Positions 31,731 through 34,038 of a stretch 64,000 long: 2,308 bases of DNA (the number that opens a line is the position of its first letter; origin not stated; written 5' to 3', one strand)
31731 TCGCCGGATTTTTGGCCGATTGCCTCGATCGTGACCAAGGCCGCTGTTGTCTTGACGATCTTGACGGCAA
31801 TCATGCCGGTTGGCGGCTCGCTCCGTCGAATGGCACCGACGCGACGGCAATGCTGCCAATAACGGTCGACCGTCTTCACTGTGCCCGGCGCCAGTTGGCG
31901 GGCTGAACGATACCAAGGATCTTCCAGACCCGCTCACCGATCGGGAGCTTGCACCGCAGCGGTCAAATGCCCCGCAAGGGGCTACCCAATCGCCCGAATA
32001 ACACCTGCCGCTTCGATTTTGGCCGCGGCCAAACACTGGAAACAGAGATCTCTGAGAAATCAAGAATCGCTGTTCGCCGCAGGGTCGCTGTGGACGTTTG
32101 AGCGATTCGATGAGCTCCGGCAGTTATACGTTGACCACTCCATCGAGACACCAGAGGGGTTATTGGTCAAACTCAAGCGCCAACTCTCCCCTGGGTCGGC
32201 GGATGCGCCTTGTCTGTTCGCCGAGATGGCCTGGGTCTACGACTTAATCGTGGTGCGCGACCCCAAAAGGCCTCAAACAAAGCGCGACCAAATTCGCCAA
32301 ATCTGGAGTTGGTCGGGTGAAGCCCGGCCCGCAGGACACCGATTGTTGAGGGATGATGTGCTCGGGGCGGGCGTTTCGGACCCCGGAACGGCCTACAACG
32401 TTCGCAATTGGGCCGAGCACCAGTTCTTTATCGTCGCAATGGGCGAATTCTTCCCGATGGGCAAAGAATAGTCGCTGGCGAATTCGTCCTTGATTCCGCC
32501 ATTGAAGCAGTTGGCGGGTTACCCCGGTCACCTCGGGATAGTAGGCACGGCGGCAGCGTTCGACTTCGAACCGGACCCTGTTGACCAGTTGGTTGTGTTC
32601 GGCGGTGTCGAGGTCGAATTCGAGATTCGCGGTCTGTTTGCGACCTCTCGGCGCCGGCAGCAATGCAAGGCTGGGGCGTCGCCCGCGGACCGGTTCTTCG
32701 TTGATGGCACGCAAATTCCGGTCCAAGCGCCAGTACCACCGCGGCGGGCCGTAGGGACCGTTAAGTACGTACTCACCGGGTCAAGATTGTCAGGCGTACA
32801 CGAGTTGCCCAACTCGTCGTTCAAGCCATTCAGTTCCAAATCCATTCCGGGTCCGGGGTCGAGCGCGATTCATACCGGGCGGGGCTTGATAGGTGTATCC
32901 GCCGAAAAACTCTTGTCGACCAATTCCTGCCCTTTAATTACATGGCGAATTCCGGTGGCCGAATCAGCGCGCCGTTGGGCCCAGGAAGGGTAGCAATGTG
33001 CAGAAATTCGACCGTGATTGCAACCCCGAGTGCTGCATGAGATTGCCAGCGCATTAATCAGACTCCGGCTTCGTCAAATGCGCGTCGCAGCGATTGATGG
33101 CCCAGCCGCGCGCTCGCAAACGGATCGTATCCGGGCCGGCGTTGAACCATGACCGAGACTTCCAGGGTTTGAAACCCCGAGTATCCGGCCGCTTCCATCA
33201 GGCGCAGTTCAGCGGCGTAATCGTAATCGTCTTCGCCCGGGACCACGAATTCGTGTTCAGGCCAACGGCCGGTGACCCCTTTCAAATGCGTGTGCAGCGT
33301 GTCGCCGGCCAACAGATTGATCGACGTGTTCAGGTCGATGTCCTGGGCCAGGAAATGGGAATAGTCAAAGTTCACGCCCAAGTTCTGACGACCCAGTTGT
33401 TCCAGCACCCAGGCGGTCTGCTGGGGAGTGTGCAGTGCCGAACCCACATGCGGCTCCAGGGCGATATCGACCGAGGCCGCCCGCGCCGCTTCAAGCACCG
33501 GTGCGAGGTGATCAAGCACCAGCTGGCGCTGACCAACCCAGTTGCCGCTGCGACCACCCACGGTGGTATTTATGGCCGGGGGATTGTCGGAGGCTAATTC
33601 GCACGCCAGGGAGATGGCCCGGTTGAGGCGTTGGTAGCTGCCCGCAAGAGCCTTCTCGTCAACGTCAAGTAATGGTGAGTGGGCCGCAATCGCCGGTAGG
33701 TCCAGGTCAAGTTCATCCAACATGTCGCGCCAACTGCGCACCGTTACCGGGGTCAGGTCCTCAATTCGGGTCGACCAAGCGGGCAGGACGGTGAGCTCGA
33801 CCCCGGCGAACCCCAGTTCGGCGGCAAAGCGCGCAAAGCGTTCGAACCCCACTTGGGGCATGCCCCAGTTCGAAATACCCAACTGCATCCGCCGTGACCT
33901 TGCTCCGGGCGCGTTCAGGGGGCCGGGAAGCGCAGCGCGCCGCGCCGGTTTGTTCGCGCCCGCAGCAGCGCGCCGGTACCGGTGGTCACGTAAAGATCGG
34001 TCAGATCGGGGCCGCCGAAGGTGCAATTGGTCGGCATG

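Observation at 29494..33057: Low-GC islet with two toxin-antitoxin modules and decayed genes inserted after gltD, bracketed by a degenerate duplicate of the gltD 3' end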

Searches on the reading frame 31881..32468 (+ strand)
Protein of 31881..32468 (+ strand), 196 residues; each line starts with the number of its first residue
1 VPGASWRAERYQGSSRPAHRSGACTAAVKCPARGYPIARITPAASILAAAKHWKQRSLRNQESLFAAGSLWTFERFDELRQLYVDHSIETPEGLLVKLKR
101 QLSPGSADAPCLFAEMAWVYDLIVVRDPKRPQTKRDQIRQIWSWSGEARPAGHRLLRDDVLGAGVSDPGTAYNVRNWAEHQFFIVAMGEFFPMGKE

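Call 8: search_protein_families(library=pfam, max_evalue=0.01, proteins=[window:31881-32468:+])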
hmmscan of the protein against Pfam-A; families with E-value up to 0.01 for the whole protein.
window:31881-32468:+ (196 aa): 0 families

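Call 53: search_protein_families(library=padloc, max_evalue=0.001, proteins=[window:31881-32468:+])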
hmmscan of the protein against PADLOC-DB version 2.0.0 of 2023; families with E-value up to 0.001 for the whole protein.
window:31881-32468:+ (196 aa): 0 families

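Call 56: search_protein_families(library=ncbifam, max_evalue=0.01, proteins=[window:31881-32468:+])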
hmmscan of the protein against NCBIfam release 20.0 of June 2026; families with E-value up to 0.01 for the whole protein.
window:31881-32468:+ (196 aa): 0 families

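Call 57: search_protein_representatives(protein=window:31881-32468:+)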
Query: 196 residues. Proteins with E-value up to 0.001 (for the whole library): 758; up to 1e-10: 340; up to 1e-30: 9. The best 150 are listed.
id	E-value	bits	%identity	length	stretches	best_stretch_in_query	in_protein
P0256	2.6e-40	154.7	52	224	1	38-192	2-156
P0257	1.5e-38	149.0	49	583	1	38-193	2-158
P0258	8.6e-37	143.2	48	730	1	39-193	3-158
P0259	7.4e-36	140.2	49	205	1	39-193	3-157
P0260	3.4e-35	138.0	53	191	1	38-172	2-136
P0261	2.2e-33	132.1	47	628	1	38-192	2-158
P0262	8.5e-33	130.2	46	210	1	38-192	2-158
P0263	3.9e-32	128.0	47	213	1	44-192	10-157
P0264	5.1e-31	124.4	47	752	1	43-194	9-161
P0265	2.0e-28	115.9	42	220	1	38-187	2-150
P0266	2.2e-27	112.5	43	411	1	45-191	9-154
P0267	7.4e-27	110.8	49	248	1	35-165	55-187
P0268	7.3e-26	107.5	44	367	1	45-193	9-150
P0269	1.2e-25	106.8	43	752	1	43-187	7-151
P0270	1.8e-24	103.0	42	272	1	38-190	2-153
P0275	1.3e-23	100.2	38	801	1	33-190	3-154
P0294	2.3e-20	89.6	38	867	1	45-187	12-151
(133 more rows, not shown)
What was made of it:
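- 31992..32471 (+): N-terminal ~155-aa fragment of a McrB-like AAA_5 (type IV restriction) gene. It is 3'-truncated and has no start codon. The best align their residues 2-158 to this fragment and are 580-900 aa long (call 57).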

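Call 58: search_protein_families(library=pfam, max_evalue=0.001, proteins=[P0257, P0258, P0264, P0275, P0294, P0256])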
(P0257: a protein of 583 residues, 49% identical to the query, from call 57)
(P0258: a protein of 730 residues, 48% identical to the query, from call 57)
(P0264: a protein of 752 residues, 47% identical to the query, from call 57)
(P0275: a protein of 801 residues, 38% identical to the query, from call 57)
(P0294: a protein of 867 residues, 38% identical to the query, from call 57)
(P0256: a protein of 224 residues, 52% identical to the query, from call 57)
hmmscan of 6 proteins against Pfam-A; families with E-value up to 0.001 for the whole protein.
P0257 (583 aa): 6 families
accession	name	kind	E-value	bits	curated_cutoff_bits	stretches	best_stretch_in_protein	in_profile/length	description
PF07728.20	AAA_5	-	6.9e-24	84.9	22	1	321-473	1-139/139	AAA domain (dynein-related subfamily)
PF00004.35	AAA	-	1e-07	32.9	21.2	1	322-475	1-125/131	ATPase family associated with various cellular activities (AAA)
PF20720.3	nSTAND3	-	1.2e-05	25.5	27.2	1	303-347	1-45/155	Novel STAND NTPase 3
PF01078.27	Mg_chelatase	-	8e-05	22.6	20.3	1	320-358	23-61/207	Magnesium chelatase, subunit ChlI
PF01695.23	IstB_IS21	-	0.0001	22.3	24.1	1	313-344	86-117/238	IstB-like ATP binding protein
PF13401.12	AAA_22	-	0.00018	22.3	27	0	317-424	2-109/130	AAA domain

P0258 (730 aa): 2 families
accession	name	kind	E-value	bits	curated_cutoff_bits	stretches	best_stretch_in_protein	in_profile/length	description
PF07728.20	AAA_5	-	1.1e-13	51.8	22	1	514-592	66-139/139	AAA domain (dynein-related subfamily)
PF00004.35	AAA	-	9.6e-06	26.5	21.2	0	293-304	2-13/131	ATPase family associated with various cellular activities (AAA)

P0264 (752 aa): 7 families
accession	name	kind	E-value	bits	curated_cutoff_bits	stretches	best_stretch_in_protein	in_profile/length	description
PF07728.20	AAA_5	-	4.7e-27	95.1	22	1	491-645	1-139/139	AAA domain (dynein-related subfamily)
PF20720.3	nSTAND3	-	1.1e-08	35.3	27.2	1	473-518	1-46/155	Novel STAND NTPase 3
PF00004.35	AAA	-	6.2e-06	27.1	21.2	1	492-648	1-126/131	ATPase family associated with various cellular activities (AAA)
PF01695.23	IstB_IS21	-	1.1e-05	25.5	24.1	1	483-512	86-115/238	IstB-like ATP binding protein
PF13401.12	AAA_22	-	1.5e-05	25.8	27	1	488-593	4-109/130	AAA domain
PF13191.12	AAA_16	-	0.00052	21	32.6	0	485-516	15-51/167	AAA ATPase domain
PF01078.27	Mg_chelatase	-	0.00078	19.3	20.3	0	490-531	23-64/207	Magnesium chelatase, subunit ChlI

P0275 (801 aa): 2 families
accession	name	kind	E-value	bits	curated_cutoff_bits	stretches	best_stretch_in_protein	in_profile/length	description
PF07728.20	AAA_5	-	1.2e-14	54.9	22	1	572-657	65-139/139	AAA domain (dynein-related subfamily)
PF00004.35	AAA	-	1.7e-06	28.9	21.2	0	562-659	44-125/131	ATPase family associated with various cellular activities (AAA)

P0294 (867 aa): 2 families
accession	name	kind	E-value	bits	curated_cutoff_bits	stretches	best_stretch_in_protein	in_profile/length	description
PF12102.13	MrcB_N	-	4.9e-43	147.3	25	1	298-480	2-182/183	MrcB-like, N-terminal domain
PF13401.12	AAA_22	-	0.00084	20.1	27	0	530-622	4-95/130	AAA domain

P0256 (224 aa): 0 families
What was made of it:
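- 31992..32471 (+): Full-length hits carry AAA_5 and MrcB_N domains (call 58).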

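Call 76: search_protein_families(library=pfam, max_evalue=10, proteins=[window:31992-32468:+])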
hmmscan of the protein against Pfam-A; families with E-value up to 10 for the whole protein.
window:31992-32468:+ (159 aa): 0 families

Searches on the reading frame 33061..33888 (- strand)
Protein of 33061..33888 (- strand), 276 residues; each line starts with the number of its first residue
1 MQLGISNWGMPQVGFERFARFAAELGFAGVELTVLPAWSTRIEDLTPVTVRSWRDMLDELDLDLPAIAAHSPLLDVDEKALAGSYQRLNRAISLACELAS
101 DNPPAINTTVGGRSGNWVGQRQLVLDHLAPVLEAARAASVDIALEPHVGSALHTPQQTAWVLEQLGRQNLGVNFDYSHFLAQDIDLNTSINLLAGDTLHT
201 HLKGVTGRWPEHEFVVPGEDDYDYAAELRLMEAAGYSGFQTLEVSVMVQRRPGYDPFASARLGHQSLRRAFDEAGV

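Call 8: search_protein_families(library=pfam, max_evalue=0.01, proteins=[window:33061-33786:-])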
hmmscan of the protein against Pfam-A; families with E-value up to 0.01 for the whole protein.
window:33061-33786:- (242 aa): 1 family
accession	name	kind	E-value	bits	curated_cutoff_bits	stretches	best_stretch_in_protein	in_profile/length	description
PF01261.30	AP_endonuc_2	-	8.6e-21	75.2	31.1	1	9-214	23-233/249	Xylose isomerase-like TIM barrel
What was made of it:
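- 33058..33888 (-): Sugar-phosphate isomerase/epimerase gene (xylose isomerase-like TIM barrel), the right-hand core flank. PF01261 at 75.2 bits (call 8).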

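Call 56: search_protein_families(library=ncbifam, max_evalue=0.01, proteins=[window:33061-33888:-])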
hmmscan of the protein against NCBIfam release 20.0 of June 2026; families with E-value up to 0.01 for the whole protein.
window:33061-33888:- (276 aa): 5 families
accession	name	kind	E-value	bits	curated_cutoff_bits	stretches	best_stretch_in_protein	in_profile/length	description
NF041099.2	keto_glucon_epim_IolO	equivalog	4.4e-08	32.8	300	1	20-244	28-246/269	5-keto-L-gluconate epimerase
NF043033.1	OxoTetrIsom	equivalog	9.2e-07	28.9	325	1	120-243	114-236/251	2-oxo-tetronate isomerase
TIGR03234.1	OH-pyruv-isom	equivalog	5.9e-06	25.8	353.45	1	16-243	18-239/254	hydroxypyruvate isomerase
TIGR04379.1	myo_inos_iolE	equivalog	2e-05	24.3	290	0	125-205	132-212/290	myo-inosose-2 dehydratase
NF042435.1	DhshikDhtase_QuiC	equivalog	0.00026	19.6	1200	1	51-244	44-240/635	3-dehydroshikimate dehydratase QuiC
